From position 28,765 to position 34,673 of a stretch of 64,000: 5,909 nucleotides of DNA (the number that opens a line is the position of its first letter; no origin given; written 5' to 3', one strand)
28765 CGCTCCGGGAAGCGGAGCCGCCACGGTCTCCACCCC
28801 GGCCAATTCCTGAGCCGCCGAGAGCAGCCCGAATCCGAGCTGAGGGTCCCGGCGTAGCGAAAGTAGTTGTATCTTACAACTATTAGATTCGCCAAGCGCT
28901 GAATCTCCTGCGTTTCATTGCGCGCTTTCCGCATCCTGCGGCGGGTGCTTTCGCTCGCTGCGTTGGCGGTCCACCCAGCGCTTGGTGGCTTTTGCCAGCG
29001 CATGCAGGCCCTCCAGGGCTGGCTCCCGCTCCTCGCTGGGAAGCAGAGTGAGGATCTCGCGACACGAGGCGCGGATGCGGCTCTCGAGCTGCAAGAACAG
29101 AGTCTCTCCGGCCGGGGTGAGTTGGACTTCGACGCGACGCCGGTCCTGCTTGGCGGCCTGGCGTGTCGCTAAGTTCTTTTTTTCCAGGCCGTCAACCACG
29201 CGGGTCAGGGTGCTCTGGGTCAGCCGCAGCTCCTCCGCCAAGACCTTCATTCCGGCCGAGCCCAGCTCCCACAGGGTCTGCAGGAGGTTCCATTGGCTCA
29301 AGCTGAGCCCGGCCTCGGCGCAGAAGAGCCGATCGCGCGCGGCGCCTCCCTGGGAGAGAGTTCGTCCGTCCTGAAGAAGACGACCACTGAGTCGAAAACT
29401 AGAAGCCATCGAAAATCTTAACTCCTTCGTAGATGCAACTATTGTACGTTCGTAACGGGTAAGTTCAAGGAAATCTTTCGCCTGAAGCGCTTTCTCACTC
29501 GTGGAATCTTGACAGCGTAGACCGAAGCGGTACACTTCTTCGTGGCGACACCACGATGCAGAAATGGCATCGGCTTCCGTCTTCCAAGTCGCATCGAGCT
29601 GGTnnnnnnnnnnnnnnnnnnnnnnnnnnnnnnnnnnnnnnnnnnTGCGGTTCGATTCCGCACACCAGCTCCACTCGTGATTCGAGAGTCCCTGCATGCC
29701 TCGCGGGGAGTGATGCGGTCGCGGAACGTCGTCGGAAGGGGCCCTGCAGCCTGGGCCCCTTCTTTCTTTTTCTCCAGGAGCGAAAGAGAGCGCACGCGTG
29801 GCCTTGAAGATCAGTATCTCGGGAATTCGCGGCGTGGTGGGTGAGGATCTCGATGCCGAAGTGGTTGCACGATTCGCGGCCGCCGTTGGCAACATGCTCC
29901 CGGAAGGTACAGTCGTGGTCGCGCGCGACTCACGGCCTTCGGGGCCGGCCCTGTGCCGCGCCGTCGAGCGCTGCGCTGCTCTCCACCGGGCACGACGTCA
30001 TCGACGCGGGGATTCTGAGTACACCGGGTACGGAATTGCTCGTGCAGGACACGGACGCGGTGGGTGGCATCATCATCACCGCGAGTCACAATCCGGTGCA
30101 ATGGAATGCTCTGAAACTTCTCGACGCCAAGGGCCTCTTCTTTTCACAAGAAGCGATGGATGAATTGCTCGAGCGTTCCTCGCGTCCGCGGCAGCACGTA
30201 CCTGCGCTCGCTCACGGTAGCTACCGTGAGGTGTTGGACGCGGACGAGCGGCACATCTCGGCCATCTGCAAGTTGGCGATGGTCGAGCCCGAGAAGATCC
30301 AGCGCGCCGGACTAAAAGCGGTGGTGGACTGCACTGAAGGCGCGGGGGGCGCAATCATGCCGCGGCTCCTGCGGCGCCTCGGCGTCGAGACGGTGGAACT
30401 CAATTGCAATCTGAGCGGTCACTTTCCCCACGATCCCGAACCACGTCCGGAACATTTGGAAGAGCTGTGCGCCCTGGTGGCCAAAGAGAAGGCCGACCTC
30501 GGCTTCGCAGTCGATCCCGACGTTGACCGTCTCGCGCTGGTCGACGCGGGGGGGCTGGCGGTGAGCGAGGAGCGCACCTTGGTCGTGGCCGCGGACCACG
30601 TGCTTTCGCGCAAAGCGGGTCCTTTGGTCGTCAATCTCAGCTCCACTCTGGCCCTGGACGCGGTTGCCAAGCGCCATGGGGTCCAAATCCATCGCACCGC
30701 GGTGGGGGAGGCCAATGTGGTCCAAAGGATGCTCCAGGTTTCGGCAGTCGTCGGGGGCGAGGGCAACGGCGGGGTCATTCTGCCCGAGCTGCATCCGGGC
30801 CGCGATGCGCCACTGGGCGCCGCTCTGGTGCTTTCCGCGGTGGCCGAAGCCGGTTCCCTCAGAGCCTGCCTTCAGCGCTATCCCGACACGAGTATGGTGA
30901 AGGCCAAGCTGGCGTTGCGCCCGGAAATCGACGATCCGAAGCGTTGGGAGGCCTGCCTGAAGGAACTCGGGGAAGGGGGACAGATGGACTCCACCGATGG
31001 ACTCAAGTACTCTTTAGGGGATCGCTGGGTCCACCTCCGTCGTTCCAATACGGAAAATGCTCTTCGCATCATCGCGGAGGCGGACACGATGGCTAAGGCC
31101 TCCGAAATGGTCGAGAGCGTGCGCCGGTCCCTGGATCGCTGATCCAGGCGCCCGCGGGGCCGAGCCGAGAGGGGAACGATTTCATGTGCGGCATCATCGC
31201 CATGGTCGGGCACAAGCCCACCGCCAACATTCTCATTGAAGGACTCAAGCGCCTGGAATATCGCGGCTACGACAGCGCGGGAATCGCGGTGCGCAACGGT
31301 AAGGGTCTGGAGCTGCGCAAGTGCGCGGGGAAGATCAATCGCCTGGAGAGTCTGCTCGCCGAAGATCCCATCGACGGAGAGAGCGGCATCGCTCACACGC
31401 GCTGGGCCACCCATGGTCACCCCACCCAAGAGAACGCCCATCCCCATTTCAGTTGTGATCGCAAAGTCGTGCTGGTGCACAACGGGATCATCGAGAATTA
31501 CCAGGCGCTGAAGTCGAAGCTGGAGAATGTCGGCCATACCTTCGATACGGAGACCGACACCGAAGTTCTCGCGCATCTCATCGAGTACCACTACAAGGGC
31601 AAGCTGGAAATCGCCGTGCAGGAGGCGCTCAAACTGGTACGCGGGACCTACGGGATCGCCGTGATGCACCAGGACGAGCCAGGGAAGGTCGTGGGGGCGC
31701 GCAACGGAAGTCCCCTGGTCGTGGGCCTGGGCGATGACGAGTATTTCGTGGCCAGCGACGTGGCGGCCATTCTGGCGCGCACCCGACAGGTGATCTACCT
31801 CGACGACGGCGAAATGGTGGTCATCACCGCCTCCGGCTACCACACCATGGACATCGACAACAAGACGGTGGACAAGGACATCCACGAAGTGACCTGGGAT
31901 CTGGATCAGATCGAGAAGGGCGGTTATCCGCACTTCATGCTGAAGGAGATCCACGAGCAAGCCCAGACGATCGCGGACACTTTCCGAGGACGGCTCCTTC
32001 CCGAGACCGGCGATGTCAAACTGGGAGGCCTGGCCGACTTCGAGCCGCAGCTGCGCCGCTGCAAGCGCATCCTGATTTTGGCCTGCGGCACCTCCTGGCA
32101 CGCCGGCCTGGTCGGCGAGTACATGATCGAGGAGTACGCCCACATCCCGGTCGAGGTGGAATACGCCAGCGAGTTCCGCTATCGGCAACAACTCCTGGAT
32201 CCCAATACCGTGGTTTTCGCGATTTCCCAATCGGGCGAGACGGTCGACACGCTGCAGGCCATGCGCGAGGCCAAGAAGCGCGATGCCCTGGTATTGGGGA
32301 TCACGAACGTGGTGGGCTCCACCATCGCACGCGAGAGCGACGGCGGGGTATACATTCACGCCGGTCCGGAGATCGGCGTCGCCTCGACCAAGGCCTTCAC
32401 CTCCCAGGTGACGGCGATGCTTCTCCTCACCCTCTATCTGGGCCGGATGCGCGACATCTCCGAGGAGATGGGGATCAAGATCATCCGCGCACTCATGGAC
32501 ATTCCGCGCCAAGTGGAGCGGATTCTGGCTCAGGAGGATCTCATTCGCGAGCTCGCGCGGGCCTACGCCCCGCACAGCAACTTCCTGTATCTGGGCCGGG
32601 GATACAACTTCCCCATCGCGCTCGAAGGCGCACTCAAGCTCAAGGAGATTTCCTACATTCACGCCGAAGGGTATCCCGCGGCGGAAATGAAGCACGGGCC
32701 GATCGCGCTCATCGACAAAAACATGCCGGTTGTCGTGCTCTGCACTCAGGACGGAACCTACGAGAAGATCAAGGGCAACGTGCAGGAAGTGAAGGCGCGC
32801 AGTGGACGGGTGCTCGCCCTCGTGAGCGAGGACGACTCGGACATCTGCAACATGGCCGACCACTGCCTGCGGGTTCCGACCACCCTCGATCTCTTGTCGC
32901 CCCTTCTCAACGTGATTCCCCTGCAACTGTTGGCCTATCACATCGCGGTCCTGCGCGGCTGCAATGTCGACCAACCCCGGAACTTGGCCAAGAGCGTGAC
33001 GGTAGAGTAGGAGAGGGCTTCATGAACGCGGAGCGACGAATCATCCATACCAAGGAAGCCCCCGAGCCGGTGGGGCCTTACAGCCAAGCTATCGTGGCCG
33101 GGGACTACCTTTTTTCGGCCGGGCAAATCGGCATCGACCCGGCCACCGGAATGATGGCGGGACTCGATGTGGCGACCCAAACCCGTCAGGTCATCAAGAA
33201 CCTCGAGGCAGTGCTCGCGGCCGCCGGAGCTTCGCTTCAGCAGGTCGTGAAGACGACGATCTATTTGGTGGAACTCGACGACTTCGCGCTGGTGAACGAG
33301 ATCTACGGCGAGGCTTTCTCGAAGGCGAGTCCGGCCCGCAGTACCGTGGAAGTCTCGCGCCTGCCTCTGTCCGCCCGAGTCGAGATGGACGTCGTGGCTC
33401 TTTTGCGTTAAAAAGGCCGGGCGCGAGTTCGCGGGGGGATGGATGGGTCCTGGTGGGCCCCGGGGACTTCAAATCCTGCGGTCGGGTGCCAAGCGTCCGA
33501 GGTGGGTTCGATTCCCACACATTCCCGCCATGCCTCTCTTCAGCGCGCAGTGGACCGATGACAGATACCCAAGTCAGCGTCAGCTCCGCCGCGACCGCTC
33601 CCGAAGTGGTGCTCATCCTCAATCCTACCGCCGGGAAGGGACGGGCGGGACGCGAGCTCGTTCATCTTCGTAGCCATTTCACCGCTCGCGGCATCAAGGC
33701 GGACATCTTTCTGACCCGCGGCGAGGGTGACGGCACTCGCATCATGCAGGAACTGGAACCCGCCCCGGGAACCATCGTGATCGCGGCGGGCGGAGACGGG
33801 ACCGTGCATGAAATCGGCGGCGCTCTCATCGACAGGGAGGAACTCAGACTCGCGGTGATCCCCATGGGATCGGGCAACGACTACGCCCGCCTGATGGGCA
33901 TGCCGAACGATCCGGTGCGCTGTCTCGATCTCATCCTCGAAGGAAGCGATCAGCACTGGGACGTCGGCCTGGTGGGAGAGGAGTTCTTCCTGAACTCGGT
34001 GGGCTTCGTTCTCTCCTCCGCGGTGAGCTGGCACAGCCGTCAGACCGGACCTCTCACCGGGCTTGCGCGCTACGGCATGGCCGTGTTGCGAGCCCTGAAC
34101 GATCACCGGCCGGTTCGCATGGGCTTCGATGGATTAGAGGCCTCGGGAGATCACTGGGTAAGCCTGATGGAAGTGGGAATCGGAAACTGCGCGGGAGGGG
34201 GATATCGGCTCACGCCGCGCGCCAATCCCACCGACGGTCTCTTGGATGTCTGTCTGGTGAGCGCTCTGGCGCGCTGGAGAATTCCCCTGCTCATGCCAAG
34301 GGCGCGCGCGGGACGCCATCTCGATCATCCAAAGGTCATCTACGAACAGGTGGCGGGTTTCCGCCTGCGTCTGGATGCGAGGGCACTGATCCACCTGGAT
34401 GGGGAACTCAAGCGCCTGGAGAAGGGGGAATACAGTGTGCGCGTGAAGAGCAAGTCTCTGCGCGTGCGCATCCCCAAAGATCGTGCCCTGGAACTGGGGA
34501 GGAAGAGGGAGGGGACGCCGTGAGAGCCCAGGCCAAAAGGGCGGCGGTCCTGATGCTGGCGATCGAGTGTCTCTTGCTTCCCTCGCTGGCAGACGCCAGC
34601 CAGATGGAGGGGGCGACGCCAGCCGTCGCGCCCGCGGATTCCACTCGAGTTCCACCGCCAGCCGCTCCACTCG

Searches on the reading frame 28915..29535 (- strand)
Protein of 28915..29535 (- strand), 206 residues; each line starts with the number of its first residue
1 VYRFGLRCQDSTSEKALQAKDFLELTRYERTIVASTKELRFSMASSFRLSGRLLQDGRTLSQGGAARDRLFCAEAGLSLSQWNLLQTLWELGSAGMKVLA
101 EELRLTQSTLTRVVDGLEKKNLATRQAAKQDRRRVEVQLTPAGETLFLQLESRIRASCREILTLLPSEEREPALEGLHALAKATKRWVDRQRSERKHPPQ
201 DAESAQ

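Call 67: search_protein_families(library=pfam, proteins=[window:28915-29535:-], max_evalue=0.01)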
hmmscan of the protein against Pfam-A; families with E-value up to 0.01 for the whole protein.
window:28915-29535:- (206 aa): 10 families
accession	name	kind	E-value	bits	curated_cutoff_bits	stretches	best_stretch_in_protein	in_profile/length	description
PF01047.28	MarR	-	6.2e-15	55.3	24.6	1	77-135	1-59/59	MarR family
PF12802.13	MarR_2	-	5e-09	36.6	27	1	76-134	2-61/61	MarR family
PF22381.2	Staph_reg_Sar_Rot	-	4e-07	30.5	27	1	72-146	7-81/85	Transcriptional regulator SarA/Rot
PF13601.12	HTH_34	-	8.3e-05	23.1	27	1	84-149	5-71/80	Winged helix DNA-binding domain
PF01638.23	HxlR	-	0.00022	21.4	20.8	1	87-148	13-74/91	HxlR-like helix-turn-helix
PF13463.12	HTH_27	-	0.0003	21.5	22.2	1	80-143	4-68/68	Winged helix DNA-binding domain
PF25213.1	HVO_A0261_N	-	0.0004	20.6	35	1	78-152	10-76/86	HVO_A0261 N-terminal domain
PF03965.22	Penicillinase_R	-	0.0069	17.2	22.6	0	78-129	2-57/115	Penicillinase repressor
PF00126.33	HTH_1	-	0.0072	16.7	26.6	0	100-144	20-60/60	Bacterial regulatory helix-turn-helix protein, lysR family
PF01978.25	TrmB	-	0.0073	16.6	25.6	0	75-129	4-58/68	Sugar-specific transcriptional regulator TrmB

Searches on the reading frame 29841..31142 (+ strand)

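Call 5: search_protein_families(library=pfam, proteins=[window:29841-31142:+], max_evalue=0.01)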
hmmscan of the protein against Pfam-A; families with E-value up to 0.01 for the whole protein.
window:29841-31142:+ (433 aa): 4 families
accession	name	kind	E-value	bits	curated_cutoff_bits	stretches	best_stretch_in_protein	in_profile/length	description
PF02879.22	PGM_PMM_II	-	6.2e-26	91.4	29.3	1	147-238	10-103/103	Phosphoglucomutase/phosphomannomutase, alpha/beta/alpha domain II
PF02880.22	PGM_PMM_III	-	4.5e-19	69.1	20.7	1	245-344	4-108/115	Phosphoglucomutase/phosphomannomutase, alpha/beta/alpha domain III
PF02878.22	PGM_PMM_I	-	4.9e-16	59.1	22.5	1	41-113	59-131/138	Phosphoglucomutase/phosphomannomutase, alpha/beta/alpha domain I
PF00408.26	PGM_PMM_IV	-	1.8e-06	28.3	23.1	1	378-429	21-67/68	Phosphoglucomutase/phosphomannomutase, C-terminal domain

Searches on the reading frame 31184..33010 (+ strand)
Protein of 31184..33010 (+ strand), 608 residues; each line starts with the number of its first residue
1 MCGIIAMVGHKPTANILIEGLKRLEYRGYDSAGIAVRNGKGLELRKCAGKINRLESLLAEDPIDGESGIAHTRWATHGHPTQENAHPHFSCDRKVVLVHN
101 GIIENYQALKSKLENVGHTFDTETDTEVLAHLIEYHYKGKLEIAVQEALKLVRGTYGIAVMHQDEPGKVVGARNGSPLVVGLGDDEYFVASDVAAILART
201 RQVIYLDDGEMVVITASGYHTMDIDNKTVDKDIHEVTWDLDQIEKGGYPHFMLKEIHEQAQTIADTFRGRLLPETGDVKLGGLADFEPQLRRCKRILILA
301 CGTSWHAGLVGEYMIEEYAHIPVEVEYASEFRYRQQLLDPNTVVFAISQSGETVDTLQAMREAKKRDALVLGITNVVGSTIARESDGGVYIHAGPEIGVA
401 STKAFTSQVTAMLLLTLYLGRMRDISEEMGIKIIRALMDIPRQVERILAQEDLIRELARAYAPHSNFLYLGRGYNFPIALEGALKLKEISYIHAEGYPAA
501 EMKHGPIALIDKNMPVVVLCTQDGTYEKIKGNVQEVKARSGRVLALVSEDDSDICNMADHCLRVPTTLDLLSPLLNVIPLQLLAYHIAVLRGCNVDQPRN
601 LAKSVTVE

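Call 22: search_protein_families(library=pfam, proteins=[window:31184-33010:+], max_evalue=0.0001)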
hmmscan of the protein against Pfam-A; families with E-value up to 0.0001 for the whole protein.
window:31184-33010:+ (608 aa): 4 families
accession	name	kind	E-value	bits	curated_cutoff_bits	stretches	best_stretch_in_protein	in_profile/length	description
PF01380.27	SIS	-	9.5e-65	216.7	25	2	290-416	2-129/131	SIS domain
PF13522.11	GATase_6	-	1.4e-21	77.3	27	1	64-191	9-129/130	Glutamine amidotransferase domain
PF13537.11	GATase_7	-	1.6e-16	60.8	25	1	81-198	9-123/123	Glutamine amidotransferase domain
PF13230.11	GATase_4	-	3.8e-08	33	23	1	1-136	1-145/272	Glutamine amidotransferases class-II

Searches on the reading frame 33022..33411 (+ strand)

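Call 22: search_protein_families(library=pfam, proteins=[window:33022-33411:+], max_evalue=0.0001)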
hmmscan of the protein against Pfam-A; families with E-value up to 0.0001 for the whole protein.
window:33022-33411:+ (129 aa): 1 family
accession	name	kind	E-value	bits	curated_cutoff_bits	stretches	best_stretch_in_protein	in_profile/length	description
PF01042.26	Ribonuc_L-PSP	-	3.4e-39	134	27.3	1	11-127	2-120/121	Endoribonuclease L-PSP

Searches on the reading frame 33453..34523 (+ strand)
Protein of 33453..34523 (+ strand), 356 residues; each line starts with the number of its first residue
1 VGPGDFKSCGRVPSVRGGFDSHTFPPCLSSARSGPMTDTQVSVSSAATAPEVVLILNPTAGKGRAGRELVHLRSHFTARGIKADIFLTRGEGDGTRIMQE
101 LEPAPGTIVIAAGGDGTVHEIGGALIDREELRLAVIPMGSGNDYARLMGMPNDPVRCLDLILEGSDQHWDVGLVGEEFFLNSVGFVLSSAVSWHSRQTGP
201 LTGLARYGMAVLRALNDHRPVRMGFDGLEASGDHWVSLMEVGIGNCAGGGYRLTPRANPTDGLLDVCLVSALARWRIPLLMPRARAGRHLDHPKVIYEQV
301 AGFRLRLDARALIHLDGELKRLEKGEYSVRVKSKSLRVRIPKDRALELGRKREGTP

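Call 22: search_protein_families(library=pfam, proteins=[window:33453-34523:+], max_evalue=0.0001)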
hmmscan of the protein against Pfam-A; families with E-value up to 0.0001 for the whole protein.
window:33453-34523:+ (356 aa): 2 families
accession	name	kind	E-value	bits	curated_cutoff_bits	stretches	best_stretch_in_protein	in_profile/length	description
PF00781.29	DAGK_cat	-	8.1e-29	100.2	23.6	1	52-173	2-124/125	Diacylglycerol kinase catalytic domain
PF19279.4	YegS_C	-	9.3e-18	64.9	27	1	190-319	10-139/158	YegS C-terminal NAD kinase beta sandwich-like domain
